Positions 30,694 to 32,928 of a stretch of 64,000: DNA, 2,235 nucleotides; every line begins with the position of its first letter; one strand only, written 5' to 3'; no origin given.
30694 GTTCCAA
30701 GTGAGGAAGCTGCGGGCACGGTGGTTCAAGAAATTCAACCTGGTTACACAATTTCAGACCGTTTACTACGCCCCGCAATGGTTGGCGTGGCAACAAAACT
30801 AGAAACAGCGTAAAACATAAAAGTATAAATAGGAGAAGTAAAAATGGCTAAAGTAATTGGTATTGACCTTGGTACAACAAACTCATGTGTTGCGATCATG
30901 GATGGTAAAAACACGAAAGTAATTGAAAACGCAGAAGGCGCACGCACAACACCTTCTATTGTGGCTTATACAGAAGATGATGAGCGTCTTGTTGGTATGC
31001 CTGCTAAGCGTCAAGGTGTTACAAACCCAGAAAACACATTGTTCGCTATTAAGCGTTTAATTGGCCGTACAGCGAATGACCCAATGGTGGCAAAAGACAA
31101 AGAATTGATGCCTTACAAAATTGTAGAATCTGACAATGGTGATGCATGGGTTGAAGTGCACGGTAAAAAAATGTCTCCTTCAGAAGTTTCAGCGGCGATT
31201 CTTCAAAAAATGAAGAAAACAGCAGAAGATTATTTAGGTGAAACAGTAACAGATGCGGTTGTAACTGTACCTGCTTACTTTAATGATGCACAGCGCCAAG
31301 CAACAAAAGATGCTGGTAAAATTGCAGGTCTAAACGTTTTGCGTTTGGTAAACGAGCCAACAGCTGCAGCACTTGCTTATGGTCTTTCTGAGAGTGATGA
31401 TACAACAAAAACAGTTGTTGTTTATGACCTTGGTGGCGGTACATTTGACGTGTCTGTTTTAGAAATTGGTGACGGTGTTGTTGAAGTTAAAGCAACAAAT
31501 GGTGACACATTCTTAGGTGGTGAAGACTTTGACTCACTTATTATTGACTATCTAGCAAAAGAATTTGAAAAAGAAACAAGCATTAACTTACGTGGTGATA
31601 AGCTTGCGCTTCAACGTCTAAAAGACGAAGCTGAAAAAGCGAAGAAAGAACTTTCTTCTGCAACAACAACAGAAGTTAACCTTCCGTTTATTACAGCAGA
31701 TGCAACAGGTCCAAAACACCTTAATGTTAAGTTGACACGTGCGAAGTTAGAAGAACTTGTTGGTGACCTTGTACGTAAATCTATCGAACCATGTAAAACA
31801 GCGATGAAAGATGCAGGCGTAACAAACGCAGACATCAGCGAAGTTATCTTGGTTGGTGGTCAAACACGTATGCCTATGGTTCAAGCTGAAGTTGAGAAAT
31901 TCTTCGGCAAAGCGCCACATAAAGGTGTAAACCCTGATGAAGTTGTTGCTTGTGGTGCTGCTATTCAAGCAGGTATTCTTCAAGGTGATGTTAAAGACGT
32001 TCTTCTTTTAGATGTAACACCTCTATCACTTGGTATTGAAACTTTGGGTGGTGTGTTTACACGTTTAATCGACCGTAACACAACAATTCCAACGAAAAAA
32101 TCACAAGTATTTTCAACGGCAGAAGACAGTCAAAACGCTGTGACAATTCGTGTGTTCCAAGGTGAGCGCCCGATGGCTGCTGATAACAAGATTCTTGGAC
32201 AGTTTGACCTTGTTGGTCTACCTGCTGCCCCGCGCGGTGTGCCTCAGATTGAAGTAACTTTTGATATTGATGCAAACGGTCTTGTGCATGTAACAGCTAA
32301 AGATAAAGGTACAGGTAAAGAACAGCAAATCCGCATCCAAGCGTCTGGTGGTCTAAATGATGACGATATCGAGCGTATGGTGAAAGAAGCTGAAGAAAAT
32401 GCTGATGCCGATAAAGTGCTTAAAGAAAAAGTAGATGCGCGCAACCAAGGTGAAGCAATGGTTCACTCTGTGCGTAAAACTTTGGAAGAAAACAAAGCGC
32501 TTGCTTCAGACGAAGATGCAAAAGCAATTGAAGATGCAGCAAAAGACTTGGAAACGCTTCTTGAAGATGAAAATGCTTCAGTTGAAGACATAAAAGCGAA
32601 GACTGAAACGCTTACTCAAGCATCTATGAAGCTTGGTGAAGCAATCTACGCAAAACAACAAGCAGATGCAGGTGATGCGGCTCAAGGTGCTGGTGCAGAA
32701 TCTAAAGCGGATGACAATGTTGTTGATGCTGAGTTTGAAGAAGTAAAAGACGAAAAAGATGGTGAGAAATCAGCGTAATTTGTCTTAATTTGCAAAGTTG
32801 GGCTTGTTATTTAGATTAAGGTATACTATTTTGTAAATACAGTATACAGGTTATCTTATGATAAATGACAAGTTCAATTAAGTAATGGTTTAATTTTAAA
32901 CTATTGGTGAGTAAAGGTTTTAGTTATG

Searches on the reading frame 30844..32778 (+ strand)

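Call 69: search_protein_families(library=pfam, proteins=[window:30844-32778:+], max_evalue=1e-8)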
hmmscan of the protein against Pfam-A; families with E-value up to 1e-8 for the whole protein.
window:30844-32778:+ (644 aa): 2 families
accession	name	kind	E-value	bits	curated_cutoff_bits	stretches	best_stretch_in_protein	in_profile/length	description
PF00012.26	HSP70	-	5.4e-268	890.6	20.6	1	4-602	1-598/599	Hsp70 protein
PF06723.19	MreB_Mbl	-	1.4e-16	60.7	27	1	116-374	74-317/327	MreB/Mbl protein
